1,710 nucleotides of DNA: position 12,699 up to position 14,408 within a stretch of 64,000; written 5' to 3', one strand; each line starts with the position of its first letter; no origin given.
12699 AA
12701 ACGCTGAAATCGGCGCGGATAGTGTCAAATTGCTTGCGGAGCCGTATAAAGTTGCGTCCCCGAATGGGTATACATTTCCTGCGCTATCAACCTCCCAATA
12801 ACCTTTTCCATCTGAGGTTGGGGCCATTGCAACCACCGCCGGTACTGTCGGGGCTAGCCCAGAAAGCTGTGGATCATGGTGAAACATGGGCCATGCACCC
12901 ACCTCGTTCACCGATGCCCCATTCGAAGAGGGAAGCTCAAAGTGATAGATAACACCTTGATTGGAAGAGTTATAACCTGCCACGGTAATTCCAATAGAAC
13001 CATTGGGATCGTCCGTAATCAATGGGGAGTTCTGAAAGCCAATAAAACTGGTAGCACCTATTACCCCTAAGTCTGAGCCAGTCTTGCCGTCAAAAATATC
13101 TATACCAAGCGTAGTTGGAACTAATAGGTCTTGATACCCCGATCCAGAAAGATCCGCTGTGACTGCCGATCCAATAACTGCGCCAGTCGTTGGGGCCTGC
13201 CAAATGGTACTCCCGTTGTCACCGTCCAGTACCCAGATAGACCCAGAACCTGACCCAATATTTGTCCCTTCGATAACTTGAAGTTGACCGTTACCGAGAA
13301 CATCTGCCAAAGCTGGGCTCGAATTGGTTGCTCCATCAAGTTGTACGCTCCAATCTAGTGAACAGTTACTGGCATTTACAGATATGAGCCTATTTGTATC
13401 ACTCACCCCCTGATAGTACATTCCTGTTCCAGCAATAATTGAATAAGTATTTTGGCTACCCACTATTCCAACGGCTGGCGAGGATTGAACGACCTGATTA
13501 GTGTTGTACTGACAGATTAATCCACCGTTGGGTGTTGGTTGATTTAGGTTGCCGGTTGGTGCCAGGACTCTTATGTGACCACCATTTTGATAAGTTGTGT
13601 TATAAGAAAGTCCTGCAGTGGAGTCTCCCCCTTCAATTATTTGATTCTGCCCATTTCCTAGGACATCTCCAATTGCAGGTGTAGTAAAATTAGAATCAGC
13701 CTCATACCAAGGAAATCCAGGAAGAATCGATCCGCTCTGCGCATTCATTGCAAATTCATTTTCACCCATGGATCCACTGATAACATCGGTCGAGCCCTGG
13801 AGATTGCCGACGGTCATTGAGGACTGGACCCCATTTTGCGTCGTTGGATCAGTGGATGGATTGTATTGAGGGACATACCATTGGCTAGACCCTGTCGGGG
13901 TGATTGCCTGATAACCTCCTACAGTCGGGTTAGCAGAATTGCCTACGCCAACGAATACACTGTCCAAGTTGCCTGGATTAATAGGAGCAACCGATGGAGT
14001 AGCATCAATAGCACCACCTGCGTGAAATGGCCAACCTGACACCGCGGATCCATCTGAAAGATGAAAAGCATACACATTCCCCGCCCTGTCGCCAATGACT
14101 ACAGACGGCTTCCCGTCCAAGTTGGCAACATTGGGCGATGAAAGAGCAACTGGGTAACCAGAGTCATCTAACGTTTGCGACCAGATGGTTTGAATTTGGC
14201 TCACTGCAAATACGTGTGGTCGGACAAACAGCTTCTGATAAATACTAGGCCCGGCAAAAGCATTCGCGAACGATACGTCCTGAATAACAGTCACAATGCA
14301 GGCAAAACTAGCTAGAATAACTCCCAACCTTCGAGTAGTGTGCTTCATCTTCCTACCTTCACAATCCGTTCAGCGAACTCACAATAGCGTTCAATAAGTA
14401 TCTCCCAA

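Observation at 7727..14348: The same six-unit 42-aa repeat module on two different secreted proteins that bracket the glycan exporter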

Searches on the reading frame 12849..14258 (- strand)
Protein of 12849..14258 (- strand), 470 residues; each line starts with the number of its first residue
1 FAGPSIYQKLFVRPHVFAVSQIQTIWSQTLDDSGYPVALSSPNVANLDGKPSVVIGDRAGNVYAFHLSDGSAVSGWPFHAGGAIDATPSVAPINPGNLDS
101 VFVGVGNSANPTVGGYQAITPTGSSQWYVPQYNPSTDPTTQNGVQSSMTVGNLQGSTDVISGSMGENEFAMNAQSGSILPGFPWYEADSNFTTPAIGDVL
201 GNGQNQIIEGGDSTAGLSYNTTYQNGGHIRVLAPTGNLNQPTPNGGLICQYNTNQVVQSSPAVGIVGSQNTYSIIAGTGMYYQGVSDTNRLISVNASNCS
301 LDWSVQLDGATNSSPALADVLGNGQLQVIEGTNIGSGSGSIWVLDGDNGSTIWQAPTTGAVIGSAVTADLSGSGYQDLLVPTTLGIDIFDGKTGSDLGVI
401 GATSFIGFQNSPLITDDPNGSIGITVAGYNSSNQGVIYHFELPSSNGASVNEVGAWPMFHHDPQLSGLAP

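Call 64: find_homologous_proteins(query=window:12849-14258:-, max_evalue=1e-10)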
Query window:12849-14258:- (470 aa): 1406 proteins with E <= 1e-10 among 8000 candidates; the best 120 are listed.
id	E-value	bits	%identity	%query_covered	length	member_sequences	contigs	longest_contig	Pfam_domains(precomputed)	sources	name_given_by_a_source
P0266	0.0e+0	1030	99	100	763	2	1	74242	PF13360.14,PF13570.14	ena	-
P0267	4.8e-229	779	78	97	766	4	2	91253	PF13360.14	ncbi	-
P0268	9.4e-202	689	69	96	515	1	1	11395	PF13570.14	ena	-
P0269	4.5e-201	687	67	97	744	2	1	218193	PF13360.14,PF13570.14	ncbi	-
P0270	4.6e-201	687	69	96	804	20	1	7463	PF04122.18,PF13570.14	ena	-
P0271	4.7e-199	680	67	97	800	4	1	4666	PF13360.14,PF04122.18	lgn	-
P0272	1.1e-196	672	67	95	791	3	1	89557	PF13360.14,PF04122.18,PF13570.14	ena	-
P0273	1.2e-196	672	66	97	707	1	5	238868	PF13570.14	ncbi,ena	-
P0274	6.1e-195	667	67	95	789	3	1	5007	PF13360.14,PF04122.18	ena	-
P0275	1.1e-194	666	66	95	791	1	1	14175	PF04122.18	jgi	jgi:outer membrane protein assembly factor BamB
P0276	1.0e-193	663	67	95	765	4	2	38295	PF13360.14,PF04122.18,PF13570.14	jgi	jgi:hypothetical protein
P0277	2.1e-188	645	66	95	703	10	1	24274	PF13360.14,PF13570.14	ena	-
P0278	8.2e-174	597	63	97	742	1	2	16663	PF13360.14,PF13570.14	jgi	jgi:ribosomal protein L24E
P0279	3.0e-172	592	63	94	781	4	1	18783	-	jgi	jgi:hypothetical protein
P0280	1.5e-170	586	62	95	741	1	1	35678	PF13360.14,PF13570.14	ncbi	-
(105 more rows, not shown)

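Call 65: find_encoding_contigs(protein=P0272, flank=10000, max_places=2)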
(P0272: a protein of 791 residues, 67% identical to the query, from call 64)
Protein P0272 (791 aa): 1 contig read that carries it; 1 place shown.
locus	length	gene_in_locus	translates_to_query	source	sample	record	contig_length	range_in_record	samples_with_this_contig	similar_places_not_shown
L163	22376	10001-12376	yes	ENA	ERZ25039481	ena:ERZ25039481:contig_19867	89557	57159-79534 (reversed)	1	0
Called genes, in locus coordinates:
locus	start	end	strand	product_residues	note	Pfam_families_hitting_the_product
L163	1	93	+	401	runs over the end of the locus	PF01053:Cys_Met_Meta_PP, PF00155:Aminotran_1_2 (weak)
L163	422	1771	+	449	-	PF00872:Transposase_mut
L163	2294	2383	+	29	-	PF09604:Potass_KdpF (weak)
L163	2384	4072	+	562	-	PF03814:KdpA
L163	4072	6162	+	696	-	PF00122:E1-E2_ATPase, PF00702:Hydrolase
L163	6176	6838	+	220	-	PF02669:KdpC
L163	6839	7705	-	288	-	PF13276:HTH_21, PF00665:rve, PF13683:rve_3, PF13333:rve_2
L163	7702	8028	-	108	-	PF01527:HTH_Tnp_1, PF08281:Sigma70_r4_2 (faint), PF13384:HTH_23 (faint), PF13518:HTH_28 (faint)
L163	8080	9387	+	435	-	PF00872:Transposase_mut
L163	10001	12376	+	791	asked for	PF13570:Beta-prop_ACSF4 (faint), PF13360:PQQ_2 (faint), PF04122:CW_binding_2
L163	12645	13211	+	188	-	-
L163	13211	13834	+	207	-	PF08808:RES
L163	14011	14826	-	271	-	PF00561:Abhydrolase_1, PF12697:Abhydrolase_6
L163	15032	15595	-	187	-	PF01872:RibD_C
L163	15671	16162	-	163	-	PF06983:3-dmu-9_3-mt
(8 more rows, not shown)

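Call 66: search_protein_families(library=pfam, proteins=[P0270, P0272, P0275, P0276, P0267, P0269, P0273], max_evalue=0.001)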
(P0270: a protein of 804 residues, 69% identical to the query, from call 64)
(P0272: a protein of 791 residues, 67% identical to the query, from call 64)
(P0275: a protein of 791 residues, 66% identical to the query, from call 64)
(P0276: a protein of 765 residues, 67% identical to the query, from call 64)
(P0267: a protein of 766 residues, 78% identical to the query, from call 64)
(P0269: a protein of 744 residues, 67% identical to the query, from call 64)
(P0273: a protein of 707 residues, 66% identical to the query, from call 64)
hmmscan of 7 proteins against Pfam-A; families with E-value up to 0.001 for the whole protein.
P0270 (804 aa): 3 families
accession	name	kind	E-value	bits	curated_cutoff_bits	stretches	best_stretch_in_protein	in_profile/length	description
PF04122.17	CW_binding_2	-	1.1e-38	132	24.9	3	512-607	1-72/73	Cell wall binding domain 2 (CWB2)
PF13570.13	Beta-prop_ACSF4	-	1.3e-06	28.5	133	0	275-414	80-193/329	Beta-alanine-activating enzyme, beta-propeller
PF13360.13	PQQ_2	-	0.00088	19.4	27.6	0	314-394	39-107/233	Outer membrane protein assembly factor BamB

P0272 (791 aa): 3 families
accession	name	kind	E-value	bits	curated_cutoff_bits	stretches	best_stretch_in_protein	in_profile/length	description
PF04122.17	CW_binding_2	-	5.8e-38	129.7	24.9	3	499-594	1-72/73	Cell wall binding domain 2 (CWB2)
PF13570.13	Beta-prop_ACSF4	-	7.7e-07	29.2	133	0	16-100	25-101/329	Beta-alanine-activating enzyme, beta-propeller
PF13360.13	PQQ_2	-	8.4e-05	22.8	27.6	1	265-406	24-140/233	Outer membrane protein assembly factor BamB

P0275 (791 aa): 3 families
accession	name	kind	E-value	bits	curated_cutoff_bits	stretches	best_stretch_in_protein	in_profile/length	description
PF04122.17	CW_binding_2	-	2.8e-38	130.8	24.9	3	499-594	1-72/73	Cell wall binding domain 2 (CWB2)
PF13570.13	Beta-prop_ACSF4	-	4.5e-06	26.7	133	0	295-393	109-193/329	Beta-alanine-activating enzyme, beta-propeller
PF13360.13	PQQ_2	-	8.8e-05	22.7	27.6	1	295-406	39-140/233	Outer membrane protein assembly factor BamB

P0276 (765 aa): 3 families
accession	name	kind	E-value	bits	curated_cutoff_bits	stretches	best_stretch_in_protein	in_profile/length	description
PF04122.17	CW_binding_2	-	3e-38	130.7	24.9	3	473-568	1-72/73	Cell wall binding domain 2 (CWB2)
PF13570.13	Beta-prop_ACSF4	-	6.5e-07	29.5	133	0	270-369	110-195/329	Beta-alanine-activating enzyme, beta-propeller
PF13360.13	PQQ_2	-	3.1e-06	27.5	27.6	1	253-381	26-141/233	Outer membrane protein assembly factor BamB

P0267 (766 aa): 2 families
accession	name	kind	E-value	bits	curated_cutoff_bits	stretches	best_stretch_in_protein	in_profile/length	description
PF13570.13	Beta-prop_ACSF4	-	1e-05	25.5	133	0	83-127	59-101/329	Beta-alanine-activating enzyme, beta-propeller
PF13360.13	PQQ_2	-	1.2e-05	25.5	27.6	1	321-400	39-109/233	Outer membrane protein assembly factor BamB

P0269 (744 aa): 2 families
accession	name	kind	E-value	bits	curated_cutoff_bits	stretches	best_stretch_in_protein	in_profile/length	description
PF13570.13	Beta-prop_ACSF4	-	2.4e-09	37.5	133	1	294-444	81-205/329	Beta-alanine-activating enzyme, beta-propeller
PF13360.13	PQQ_2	-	8.9e-08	32.5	27.6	1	317-445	25-140/233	Outer membrane protein assembly factor BamB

P0273 (707 aa): 1 family
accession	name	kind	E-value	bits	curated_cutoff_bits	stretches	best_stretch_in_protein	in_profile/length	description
PF13570.13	Beta-prop_ACSF4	-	2.5e-07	30.9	133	0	40-126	21-101/329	Beta-alanine-activating enzyme, beta-propeller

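Call 67: find_encoding_contigs(protein=P0267, flank=10000, max_places=2)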
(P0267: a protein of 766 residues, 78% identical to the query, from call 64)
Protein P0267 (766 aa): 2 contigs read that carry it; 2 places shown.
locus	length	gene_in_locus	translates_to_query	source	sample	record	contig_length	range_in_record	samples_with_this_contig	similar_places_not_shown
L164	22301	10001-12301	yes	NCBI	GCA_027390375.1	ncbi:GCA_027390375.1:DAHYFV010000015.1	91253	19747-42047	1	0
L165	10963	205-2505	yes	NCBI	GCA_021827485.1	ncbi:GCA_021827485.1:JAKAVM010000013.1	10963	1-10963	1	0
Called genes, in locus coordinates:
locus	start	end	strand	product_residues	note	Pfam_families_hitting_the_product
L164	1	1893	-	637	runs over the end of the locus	PF00672:HAMP, PF00990:GGDEF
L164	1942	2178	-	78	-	-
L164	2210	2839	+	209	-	PF00574:CLP_protease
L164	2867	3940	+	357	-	-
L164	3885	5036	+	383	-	PF20706:GT4-conflict (weak), PF00534:Glycos_transf_1, PF13692:Glyco_trans_1_4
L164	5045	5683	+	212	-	-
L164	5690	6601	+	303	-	-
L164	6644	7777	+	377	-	PF00534:Glycos_transf_1, PF13692:Glyco_trans_1_4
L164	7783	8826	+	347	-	-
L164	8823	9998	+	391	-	PF20706:GT4-conflict (faint), PF00534:Glycos_transf_1, PF13692:Glyco_trans_1_4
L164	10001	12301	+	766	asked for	PF13360:PQQ_2 (faint)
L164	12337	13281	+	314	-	PF01061:ABC2_membrane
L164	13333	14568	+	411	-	PF00005:ABC_tran, PF14524:Wzt_C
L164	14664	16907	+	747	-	PF08486:SpoIID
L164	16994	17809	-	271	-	PF08659:KR, PF13561:adh_short_C2, PF00106:adh_short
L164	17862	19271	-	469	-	PF01565:FAD_binding_4, PF04030:ALO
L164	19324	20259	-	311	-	PF01040:UbiA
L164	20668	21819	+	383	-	PF13173:AAA_14, PF13401:AAA_22 (faint), PF13635:DUF4143, PF08279:HTH_11 (weak)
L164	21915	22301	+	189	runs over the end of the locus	PF00156:Pribosyltran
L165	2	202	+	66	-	?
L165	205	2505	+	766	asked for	PF13360:PQQ_2 (faint)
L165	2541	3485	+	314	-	PF01061:ABC2_membrane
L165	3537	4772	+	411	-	PF00005:ABC_tran, PF14524:Wzt_C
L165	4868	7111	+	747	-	PF08486:SpoIID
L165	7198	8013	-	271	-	PF08659:KR, PF13561:adh_short_C2, PF00106:adh_short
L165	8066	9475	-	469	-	PF01565:FAD_binding_4, PF04030:ALO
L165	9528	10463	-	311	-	PF01040:UbiA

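Call 79: predict_structure(alignment_id=A4)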
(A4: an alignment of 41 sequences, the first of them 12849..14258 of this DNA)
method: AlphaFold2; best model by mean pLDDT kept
length: 470 residues; sequences in the alignment: 41
mean_pLDDT: 86.1   pTM: 0.88
mean pLDDT of the five models: 86.1, 85.7, 84.2, 83.6, 81.4
residues with pLDDT >= 90: 281; 70-90: 132; 50-70: 31; < 50: 26
segments of 3 or more residues with pLDDT < 50: 1-12, 457-470
pLDDT, mean of each block of 10 residues (from residue 1): 40 63 94 91 94 96 96 98 94 95 93 93 97 74 90 92 85 96 78 89 90 74 82 91 83 89 87 90 75 95 96 91 93 93 97 96 91 90 94 94 83 86 92 94 71 54 33
secondary structure, 60 per line:
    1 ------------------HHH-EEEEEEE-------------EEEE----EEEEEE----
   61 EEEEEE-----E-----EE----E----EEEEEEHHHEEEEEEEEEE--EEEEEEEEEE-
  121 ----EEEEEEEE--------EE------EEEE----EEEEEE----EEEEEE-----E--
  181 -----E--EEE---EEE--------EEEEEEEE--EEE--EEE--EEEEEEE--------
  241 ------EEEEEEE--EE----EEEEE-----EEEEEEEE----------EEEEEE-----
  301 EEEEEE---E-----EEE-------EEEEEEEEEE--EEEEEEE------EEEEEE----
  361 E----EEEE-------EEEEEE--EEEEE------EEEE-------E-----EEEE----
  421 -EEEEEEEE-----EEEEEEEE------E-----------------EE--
elements in order: E23-29 E43-46 E51-56 E61-66 E89-94 E98-107 E110-119 E125-132 E149-152 E157-162 E167-172 E189-191 E195-197 E206-213 E216-218 E221-223 E226-232 E247-253 E262-266 E272-279 E290-295 E301-306 E316-318 E326-335 E338-344 E351-356 E366-369 E377-382 E385-389 E396-399 E413-416 E422-429 E435-442

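Call 81: fold_search(model_id=the predicted structure, library=pdb)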
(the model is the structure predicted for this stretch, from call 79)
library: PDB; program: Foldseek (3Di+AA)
matches with E <= 10: 1437; with E <= 0.001: 854
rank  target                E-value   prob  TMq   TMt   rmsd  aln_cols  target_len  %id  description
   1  8bvq_B                7.5e-13  1.00  0.57  0.72   5.2       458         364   14  E. coli BAM complex (BamABCDE) bound to darobactin B (released 2023-05-24)
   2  1kv9                  9.7e-13  1.00  0.62  0.46  10.3       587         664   14  Structure at 1.9 A Resolution of a Quinohemoprotein Alcohol Dehydrogenase from Pseudomonas putida HK5 (released 2002-07-10)
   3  9a3d_MODEL_1_A        1.1e-12  1.00  0.59  0.70  13.9       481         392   14  Model of E. coli BamB by in-cell photo-crosslinking MS and deep learning (released 2023-02-24)
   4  8orr                  2.4e-12  1.00  0.55  0.72   4.9       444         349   14  Outer membrane protein assembly factor BamB from Klebsiella pneumoniae (released 2024-04-24)
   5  7wmd                  3.5e-12  1.00  0.58  0.52   8.1       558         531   13  PQQ-dependent alcohol dehydrogenase detoxifying DON (released 2022-09-07)
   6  7nri_B                4.3e-12  1.00  0.56  0.71   5.2       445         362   15  Structure of the darobactin-bound E. coli BAM complex (BamABCDE) (released 2021-04-21)
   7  4mh1_A                4.3e-12  1.00  0.58  0.54   8.2       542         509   13  Crystal structure and functional studies of quinoprotein L-sorbose dehydrogenase from Ketogulonicigenium vulgare Y25 (released 2014-07-23)
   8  6mlt                  5.6e-12  1.00  0.45  0.37  17.2       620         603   12  Crystal structure of the V. cholerae biofilm matrix protein Bap1 (released 2019-08-28)
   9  7tt2_B                7.6e-12  1.00  0.56  0.73   5.2       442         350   15  BamABCDE bound to substrate EspP class 3 (released 2022-03-30)
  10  8adg_B                8.4e-12  1.00  0.56  0.72   5.7       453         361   15  Cryo-EM structure of Darobactin 22 bound BAM complex (released 2023-01-11)
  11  9cnz_B                1.0e-11  1.00  0.52  0.68   6.2       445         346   14  Structure of BAM complexed with PTB2 ligand in detergent (released 2024-12-25)
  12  6l8a_F                1.4e-11  1.00  0.59  0.60   4.5       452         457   15  Tetrathionate hydrolase from Acidithiobacillus ferrooxidans (released 2020-11-11)
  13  6zcv                  1.4e-11  1.00  0.59  0.50   9.5       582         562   12  Crystal structure of lanthanide-dependent alcohol dehydrogenase PedH from Pseudomonas putida KT2440 (released 2020-07-15)
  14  9p1u_B                1.5e-11  1.00  0.57  0.76   4.4       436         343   14  beta-barrel assembly machine from Escherichia coli in an late state of LptD assembly (released 2026-03-11)
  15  1yiq                  1.6e-11  1.00  0.60  0.43   7.4       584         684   14  Molecular cloning and structural analysis of quinohemoprotein alcohol dehydrogenase ADHIIG from Pseudomonas putida HK5.  (released 2005-08-16)
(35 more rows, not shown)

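Call 82: find_encoding_contigs(protein=P0276, flank=10000, max_places=2)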
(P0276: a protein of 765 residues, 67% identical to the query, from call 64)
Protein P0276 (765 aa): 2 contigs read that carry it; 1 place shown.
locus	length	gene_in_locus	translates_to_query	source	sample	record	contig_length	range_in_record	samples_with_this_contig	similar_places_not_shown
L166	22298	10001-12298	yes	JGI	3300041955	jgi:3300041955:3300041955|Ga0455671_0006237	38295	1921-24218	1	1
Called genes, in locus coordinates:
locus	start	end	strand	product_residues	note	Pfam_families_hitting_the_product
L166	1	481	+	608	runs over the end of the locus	PF00989:PAS (weak), PF13188:PAS_8 (faint), PF13426:PAS_9 (faint), PF08447:PAS_3, PF00989:PAS (weak), PF08448:PAS_4, PF00990:GGDEF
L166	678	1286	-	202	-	-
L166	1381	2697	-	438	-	PF04122:CW_binding_2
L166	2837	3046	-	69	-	-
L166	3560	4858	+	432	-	PF01053:Cys_Met_Meta_PP, PF00266:Aminotran_5 (weak)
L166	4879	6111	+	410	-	PF00561:Abhydrolase_1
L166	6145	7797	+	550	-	PF00291:PALP, PF00571:CBS (weak)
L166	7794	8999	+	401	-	PF01053:Cys_Met_Meta_PP, PF00155:Aminotran_1_2 (weak)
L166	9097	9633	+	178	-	PF12867:DinB_2, PF04978:MST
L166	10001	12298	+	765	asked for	PF13570:Beta-prop_ACSF4 (faint), PF13360:PQQ_2 (faint), PF04122:CW_binding_2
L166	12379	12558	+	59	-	-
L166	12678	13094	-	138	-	PF01894:YjbQ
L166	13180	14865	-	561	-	PF02683:DsbD_TM, PF13386:DsbD_2, PF00578:AhpC-TSA, PF08534:Redoxin, PF13905:Thioredoxin_8, PF17991:Thioredoxin_10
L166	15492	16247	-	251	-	PF05988:DUF899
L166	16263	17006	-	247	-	PF09948:PpoB2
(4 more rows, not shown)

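Call 83: find_encoding_contigs(protein=P0266, flank=10000, max_places=1)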
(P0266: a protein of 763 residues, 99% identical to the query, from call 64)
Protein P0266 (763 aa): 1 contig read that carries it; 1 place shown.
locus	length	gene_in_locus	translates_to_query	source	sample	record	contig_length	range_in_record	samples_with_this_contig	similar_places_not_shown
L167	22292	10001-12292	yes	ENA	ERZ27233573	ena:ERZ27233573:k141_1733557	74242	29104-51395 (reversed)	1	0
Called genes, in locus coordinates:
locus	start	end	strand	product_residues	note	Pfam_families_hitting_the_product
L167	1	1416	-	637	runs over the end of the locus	PF00672:HAMP (weak), PF00990:GGDEF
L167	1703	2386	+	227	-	PF00574:CLP_protease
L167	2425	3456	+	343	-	-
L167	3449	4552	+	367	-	PF00534:Glycos_transf_1, PF13692:Glyco_trans_1_4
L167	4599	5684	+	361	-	-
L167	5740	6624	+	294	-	-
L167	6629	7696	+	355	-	PF00534:Glycos_transf_1, PF13692:Glyco_trans_1_4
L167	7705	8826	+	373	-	-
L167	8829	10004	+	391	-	PF00534:Glycos_transf_1, PF13692:Glyco_trans_1_4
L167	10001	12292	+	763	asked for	PF13360:PQQ_2 (faint), PF13570:Beta-prop_ACSF4 (faint)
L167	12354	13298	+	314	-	PF01061:ABC2_membrane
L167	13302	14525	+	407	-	PF00005:ABC_tran, PF14524:Wzt_C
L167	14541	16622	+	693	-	PF08486:SpoIID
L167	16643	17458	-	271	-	PF00106:adh_short, PF08659:KR (weak), PF13561:adh_short_C2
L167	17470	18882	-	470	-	PF01565:FAD_binding_4, PF04030:ALO (weak)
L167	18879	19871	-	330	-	PF01040:UbiA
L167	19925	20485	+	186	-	PF00156:Pribosyltran (weak)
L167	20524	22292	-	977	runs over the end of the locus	PF00990:GGDEF, PF00563:EAL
